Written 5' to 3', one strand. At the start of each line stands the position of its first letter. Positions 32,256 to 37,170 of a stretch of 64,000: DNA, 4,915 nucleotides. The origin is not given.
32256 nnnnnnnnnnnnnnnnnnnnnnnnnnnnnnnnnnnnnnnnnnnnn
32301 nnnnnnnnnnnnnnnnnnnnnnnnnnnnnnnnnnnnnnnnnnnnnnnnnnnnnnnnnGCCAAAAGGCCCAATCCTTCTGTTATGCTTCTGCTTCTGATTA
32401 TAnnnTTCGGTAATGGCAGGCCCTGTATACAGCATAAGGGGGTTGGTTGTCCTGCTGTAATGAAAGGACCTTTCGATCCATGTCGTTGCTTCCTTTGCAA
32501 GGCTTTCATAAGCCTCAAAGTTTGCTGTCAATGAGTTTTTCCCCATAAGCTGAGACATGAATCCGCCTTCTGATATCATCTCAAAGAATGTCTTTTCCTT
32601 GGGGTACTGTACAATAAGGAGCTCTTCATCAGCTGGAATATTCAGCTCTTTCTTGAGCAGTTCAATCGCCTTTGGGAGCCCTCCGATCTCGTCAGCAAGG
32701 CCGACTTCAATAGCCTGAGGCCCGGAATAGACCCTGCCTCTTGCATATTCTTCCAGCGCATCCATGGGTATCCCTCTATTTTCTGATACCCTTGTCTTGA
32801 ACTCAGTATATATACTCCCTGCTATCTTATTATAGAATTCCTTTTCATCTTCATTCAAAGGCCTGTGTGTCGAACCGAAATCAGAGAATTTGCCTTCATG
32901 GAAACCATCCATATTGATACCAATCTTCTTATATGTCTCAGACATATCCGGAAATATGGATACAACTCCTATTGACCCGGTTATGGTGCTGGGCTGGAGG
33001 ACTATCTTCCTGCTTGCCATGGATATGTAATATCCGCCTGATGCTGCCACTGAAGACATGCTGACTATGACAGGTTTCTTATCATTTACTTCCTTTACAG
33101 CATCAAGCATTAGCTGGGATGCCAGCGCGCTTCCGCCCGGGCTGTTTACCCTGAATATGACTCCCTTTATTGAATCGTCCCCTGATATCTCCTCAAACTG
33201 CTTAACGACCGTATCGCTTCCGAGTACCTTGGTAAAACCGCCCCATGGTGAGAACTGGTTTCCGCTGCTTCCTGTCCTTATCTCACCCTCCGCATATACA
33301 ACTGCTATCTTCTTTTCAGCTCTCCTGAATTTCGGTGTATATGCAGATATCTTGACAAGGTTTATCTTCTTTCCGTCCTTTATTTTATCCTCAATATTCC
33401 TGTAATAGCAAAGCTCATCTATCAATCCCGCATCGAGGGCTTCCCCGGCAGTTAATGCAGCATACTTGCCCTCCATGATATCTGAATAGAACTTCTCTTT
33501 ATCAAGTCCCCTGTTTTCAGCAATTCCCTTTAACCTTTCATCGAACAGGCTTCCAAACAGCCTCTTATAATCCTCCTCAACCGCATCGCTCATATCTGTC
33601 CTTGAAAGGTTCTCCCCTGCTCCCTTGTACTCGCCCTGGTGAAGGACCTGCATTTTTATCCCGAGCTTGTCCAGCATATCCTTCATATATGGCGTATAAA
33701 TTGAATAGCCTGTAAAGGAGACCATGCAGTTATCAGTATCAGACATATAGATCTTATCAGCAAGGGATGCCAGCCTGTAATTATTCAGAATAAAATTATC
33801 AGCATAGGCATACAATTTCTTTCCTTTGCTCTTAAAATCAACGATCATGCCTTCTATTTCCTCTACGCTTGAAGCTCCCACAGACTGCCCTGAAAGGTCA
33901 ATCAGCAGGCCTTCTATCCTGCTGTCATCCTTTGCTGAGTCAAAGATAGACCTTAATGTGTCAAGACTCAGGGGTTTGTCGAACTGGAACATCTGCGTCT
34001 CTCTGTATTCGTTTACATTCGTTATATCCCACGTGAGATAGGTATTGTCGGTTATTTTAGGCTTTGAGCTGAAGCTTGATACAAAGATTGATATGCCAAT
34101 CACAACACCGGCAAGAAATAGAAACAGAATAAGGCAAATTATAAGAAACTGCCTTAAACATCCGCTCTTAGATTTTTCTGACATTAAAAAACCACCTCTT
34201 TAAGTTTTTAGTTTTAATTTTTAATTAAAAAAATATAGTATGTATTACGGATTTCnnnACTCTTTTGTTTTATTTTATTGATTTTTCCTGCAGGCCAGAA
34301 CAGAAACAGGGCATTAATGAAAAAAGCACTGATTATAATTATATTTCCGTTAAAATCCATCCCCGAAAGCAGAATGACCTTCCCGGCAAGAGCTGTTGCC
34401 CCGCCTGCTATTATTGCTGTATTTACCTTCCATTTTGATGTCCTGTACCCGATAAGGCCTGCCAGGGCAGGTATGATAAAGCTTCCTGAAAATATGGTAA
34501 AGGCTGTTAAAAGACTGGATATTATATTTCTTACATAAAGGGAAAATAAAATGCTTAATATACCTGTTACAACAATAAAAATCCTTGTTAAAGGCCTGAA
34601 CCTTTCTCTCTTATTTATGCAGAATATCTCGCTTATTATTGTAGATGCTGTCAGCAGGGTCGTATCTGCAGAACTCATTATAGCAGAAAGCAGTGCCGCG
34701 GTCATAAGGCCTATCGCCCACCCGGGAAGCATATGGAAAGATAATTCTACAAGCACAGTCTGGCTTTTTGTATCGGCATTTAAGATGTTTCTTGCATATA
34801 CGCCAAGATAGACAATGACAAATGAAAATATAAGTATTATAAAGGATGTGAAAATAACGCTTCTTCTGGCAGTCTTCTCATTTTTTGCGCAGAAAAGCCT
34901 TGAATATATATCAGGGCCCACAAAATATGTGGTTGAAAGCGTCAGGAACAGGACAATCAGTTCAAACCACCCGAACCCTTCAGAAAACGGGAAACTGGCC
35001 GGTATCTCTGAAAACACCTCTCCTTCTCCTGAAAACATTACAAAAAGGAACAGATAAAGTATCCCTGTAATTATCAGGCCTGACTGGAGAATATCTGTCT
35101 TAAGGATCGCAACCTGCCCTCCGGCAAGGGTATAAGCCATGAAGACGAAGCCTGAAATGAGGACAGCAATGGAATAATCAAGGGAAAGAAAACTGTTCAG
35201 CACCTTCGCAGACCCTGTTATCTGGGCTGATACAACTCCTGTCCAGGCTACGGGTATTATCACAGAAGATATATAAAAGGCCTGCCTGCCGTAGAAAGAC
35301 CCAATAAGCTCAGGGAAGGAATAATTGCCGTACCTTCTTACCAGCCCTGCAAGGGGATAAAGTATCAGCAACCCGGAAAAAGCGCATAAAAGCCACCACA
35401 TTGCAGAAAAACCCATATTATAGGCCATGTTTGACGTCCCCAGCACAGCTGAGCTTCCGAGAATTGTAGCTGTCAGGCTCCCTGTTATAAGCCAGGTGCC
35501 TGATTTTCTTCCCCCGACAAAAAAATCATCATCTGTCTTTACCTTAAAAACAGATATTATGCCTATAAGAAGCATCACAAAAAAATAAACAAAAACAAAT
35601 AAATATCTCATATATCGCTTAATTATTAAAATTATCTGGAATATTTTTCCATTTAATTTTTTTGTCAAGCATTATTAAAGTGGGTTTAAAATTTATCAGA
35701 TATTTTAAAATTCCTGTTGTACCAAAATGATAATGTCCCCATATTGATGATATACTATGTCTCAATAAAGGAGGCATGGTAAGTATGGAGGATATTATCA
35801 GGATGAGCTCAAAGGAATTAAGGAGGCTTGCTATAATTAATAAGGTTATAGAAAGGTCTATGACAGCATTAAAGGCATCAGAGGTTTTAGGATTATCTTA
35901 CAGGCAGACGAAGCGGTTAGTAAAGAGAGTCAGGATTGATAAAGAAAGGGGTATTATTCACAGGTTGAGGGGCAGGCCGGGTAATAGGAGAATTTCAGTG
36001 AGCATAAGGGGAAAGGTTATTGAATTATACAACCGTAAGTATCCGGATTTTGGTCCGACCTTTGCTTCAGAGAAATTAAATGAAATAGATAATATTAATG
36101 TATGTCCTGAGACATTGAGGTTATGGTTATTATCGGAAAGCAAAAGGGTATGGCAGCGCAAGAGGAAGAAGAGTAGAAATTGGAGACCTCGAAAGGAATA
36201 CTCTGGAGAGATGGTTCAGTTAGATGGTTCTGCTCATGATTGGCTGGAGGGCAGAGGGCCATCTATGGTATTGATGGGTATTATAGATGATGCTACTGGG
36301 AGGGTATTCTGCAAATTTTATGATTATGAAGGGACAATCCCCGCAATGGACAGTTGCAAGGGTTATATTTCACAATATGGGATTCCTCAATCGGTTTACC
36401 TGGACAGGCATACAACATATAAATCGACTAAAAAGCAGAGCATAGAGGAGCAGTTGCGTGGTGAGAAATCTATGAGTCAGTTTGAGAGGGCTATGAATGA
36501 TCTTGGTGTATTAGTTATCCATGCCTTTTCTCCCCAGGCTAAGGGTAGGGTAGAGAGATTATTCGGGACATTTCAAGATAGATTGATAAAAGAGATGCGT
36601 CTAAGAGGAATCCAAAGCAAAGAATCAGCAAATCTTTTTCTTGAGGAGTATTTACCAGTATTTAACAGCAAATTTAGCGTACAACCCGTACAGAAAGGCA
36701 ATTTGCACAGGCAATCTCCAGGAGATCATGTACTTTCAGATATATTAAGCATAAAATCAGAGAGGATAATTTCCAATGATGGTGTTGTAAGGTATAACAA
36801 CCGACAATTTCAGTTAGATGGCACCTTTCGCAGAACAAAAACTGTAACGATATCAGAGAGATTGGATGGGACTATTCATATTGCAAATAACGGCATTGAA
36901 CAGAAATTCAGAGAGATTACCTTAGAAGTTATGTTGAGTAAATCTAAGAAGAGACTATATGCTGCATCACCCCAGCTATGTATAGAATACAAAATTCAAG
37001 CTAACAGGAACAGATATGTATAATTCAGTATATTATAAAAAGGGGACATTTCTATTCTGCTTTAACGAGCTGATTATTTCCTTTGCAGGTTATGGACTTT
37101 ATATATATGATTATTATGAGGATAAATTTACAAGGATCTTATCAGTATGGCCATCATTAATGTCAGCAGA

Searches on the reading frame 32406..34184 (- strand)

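Call 50: search_protein_families(library=pfam, proteins=[window:32406-34184:-], max_evalue=0.0001)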
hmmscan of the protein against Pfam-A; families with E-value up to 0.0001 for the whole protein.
window:32406-34184:- (593 aa): 2 families
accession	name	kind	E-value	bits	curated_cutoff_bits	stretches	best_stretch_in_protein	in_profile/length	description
PF01343.23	Peptidase_S49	-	1.7e-68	229.9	24.9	2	366-515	3-152/154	Peptidase family S49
PF00574.28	CLP_protease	-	3.2e-06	27.6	20.2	0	324-393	31-98/182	Clp protease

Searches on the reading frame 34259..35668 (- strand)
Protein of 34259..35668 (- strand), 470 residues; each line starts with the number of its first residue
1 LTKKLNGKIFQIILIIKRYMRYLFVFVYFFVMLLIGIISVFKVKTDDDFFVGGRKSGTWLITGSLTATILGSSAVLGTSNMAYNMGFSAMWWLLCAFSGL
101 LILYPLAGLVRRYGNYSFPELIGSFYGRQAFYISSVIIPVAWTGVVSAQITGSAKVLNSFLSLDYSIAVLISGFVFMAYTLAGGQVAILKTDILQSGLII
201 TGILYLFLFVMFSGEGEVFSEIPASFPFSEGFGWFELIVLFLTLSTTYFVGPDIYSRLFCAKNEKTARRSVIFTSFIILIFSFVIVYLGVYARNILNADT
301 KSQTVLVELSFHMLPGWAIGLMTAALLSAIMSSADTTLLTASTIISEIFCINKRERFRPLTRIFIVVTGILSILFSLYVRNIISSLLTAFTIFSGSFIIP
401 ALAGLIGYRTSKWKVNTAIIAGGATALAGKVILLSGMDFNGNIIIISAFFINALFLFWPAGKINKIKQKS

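Call 50: search_protein_families(library=pfam, proteins=[window:34259-35668:-], max_evalue=0.0001)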
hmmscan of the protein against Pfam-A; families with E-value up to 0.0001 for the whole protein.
window:34259-35668:- (470 aa): 1 family
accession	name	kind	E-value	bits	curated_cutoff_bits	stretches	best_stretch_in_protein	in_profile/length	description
PF00474.23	SSF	-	2e-35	122.9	22.8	1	49-396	1-380/406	Sodium:solute symporter family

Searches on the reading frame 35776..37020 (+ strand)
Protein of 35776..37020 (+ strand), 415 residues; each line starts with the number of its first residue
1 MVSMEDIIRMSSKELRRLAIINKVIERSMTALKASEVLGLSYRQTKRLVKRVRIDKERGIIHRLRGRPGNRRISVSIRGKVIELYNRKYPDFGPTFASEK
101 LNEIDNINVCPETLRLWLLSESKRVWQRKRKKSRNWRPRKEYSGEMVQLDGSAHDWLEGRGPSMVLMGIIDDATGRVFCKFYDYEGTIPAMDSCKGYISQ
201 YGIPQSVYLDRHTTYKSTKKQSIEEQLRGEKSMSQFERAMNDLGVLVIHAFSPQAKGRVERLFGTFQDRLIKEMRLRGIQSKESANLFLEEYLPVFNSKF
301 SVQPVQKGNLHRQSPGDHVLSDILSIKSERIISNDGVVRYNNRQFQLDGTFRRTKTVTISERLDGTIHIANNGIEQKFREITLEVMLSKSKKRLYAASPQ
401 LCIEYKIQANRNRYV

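Call 38: search_protein_families(library=pfam, proteins=[window:35776-37020:+], max_evalue=0.001)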
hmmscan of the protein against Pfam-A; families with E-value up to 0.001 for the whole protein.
window:35776-37020:+ (415 aa): 1 family
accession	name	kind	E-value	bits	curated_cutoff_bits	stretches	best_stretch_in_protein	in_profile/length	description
PF13384.12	HTH_23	-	0.001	19.3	24.6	0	12-53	2-42/50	Homeodomain-like domain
